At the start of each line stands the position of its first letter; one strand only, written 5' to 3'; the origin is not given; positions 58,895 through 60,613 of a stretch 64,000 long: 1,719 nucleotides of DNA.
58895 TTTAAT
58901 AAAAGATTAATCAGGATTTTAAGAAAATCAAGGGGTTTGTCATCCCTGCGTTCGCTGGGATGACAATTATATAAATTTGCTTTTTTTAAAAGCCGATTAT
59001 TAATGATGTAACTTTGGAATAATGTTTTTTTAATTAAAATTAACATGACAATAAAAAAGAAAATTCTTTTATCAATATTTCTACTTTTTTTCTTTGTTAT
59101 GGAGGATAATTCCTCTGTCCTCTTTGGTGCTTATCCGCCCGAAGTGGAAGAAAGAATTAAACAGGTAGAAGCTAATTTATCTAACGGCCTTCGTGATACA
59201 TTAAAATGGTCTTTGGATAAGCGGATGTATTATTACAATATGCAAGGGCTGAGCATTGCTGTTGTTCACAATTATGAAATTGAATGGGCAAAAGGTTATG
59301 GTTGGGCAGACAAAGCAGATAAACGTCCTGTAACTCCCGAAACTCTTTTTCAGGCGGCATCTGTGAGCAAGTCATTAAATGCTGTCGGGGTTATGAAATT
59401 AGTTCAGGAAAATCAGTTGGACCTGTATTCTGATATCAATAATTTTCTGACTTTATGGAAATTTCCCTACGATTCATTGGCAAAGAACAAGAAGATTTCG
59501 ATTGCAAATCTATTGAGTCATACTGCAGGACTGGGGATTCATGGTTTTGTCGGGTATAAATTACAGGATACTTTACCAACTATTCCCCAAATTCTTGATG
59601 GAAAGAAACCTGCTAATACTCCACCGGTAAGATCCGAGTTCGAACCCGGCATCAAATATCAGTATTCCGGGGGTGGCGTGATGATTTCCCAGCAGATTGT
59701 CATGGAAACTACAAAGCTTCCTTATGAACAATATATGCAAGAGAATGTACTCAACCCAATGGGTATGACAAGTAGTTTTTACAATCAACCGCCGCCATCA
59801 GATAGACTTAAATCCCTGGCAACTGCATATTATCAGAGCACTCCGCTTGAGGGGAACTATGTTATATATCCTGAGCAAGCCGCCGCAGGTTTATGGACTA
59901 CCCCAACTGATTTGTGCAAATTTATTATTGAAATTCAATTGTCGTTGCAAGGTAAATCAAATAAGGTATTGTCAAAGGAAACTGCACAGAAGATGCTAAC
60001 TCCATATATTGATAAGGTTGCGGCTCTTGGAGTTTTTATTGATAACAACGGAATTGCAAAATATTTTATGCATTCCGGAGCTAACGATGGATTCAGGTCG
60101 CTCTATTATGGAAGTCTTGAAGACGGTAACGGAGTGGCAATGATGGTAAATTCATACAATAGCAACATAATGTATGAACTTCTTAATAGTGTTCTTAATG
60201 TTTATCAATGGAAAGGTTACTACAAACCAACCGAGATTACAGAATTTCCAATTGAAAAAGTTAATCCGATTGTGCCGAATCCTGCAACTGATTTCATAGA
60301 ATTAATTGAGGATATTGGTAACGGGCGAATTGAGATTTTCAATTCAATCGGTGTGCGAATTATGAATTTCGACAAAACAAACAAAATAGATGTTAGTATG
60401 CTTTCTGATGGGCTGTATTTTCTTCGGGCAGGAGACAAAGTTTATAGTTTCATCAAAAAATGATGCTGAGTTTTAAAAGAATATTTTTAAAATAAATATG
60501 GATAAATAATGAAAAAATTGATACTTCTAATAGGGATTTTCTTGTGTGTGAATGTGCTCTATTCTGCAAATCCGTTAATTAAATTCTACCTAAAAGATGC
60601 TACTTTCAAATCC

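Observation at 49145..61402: T9SS cargo island: six proteins with type-A C-terminal sorting domains, plus two FISUMP-domain proteins.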

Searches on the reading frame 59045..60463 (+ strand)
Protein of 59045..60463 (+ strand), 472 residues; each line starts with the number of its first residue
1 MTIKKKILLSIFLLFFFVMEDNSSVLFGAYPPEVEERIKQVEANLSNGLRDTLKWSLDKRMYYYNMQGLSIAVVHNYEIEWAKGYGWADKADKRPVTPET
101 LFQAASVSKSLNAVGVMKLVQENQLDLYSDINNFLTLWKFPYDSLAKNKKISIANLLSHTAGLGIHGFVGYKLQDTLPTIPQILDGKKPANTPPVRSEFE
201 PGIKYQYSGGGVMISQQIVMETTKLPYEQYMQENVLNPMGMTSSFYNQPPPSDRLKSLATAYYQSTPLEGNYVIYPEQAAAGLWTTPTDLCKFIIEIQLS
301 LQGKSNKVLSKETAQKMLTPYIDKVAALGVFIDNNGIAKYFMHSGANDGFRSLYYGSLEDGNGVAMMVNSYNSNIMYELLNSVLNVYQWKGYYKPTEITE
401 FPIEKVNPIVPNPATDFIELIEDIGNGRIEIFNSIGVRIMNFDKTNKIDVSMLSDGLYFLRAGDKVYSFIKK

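Call 3: search_protein_families(library=pfam, proteins=[window:59045-60463:+], max_evalue=0.01)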
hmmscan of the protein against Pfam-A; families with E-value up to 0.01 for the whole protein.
window:59045-60463:+ (472 aa): 2 families
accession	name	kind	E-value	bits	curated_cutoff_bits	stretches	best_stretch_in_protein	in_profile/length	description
PF00144.29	Beta-lactamase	-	3.4e-48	164.9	27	1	59-373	7-313/329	Beta-lactamase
PF18962.6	Por_Secre_tail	-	4.8e-08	33.6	27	1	410-472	2-72/75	Secretion system C-terminal sorting domain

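Call 4: search_protein_families(library=ncbifam, proteins=[window:59045-60463:+], max_evalue=0.01)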
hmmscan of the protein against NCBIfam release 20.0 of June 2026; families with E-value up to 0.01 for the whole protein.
window:59045-60463:+ (472 aa): 47 families (the best 25 are shown)
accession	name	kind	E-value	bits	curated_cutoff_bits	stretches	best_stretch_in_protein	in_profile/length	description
NF033085.1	bla_class_C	equivalog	2.9e-20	72.4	415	1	52-305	7-241/356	class C beta-lactamase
NF045671.1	blaPNC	exception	4.7e-13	48.8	750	1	60-300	56-277/401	PNC family class C beta-lactamase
NF033698.1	blaCSA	exception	1.6e-12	47.1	884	1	61-263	34-217/375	CSA family class C beta-lactamase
NF007943.0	PRK10662.1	equivalog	2.9e-12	45.9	266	1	63-303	47-275/380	D-alanyl-D-alanine-carboxypeptidase/endopeptidase AmpH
NF033700.1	blaCMA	exception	9.7e-12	44.6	887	1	61-263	34-217/375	CMA family class C beta-lactamase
NF052559.1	MthAcHydAcmB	equivalog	1.2e-11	44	550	1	72-317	30-289/391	methyl acetate hydrolase AcmB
NF000397.2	blaACC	exception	1.3e-11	44.2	850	1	49-297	30-259/385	ACC family cephalosporin-hydrolyzing class C beta-lactamase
NF009622.0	PRK13128.1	equivalog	2.5e-11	42.8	443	1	62-243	18-189/518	D-aminopeptidase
NF050810.1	blaCHC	exception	2.8e-10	39.6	780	1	66-265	44-224/387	CHC family extended-spectrum class C beta-lactamase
NF002968.0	PRK03642.1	equivalog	5.9e-10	38.5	385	1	72-248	61-244/432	penicillin binding protein PBP4B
NF012173.1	CMY2-MIR-ACT-EC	exception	9.1e-10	37.9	680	1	51-269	30-230/380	CMY2/MIR/ACT/EC family class C beta-lactamase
NF038089.1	blaYRC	exception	1.9e-09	37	870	1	64-250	43-213/381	YRC family class C beta-lactamase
NF041662.1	ampC_Kaer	exception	7.1e-09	34.9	825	1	47-253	26-216/381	AmpC-Kaer family extended-spectrum class C beta-lactamase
NF050070.1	blaAVDC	exception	2.8e-08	33.3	880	1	62-302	50-270/392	AVDC family class C beta-lactamase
NF000239.3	MOX_CMY1_fam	exception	3.2e-08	33.2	770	1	43-308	26-270/383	CMY-1/MOX family class C beta-lactamase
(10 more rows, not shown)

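Call 70: search_solved_structures(query=window:59045-60463:+, max_evalue=1e-10)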
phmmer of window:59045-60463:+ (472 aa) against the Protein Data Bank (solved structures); distinct sequences matched with E-value up to 1e-10: 12.
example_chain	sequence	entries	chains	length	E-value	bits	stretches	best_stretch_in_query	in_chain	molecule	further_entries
2qmi_A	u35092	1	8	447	3.6e-22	81.8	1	60-370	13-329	Pbp related beta-lactamase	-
4gdn_A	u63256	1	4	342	3.3e-18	68.8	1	56-378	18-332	Protein flp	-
4y7p_A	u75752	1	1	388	4.5e-13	51.9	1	80-374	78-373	Alkaline D-peptidase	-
7spn_A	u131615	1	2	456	3.4e-12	49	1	65-248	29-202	IS11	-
7v21_A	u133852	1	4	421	4.5e-12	48.6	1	68-293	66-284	Serine beta-lactamase-like protein LACTB, mitochondrial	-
5evi_A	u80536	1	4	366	6.4e-12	48.1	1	51-296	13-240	Beta-Lactamase/D-Alanine Carboxypeptidase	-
6kjh_A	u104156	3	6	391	1.6e-11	46.7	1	90-322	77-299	Putative beta-lactamase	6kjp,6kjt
6k8x_A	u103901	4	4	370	2.1e-11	46.4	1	47-296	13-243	Beta-lactamase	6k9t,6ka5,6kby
6kjj_A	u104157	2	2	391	4.1e-11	45.4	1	90-322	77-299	Putative beta-lactamase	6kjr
6m5h_A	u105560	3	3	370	4.3e-11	45.3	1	47-296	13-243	Beta-lactamase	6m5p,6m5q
4e6x_A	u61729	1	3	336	6.7e-11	44.7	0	57-244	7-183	ClbP peptidase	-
3o3v_A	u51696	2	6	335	7.5e-11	44.5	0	57-244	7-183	beta-lactamase | ClbP peptidase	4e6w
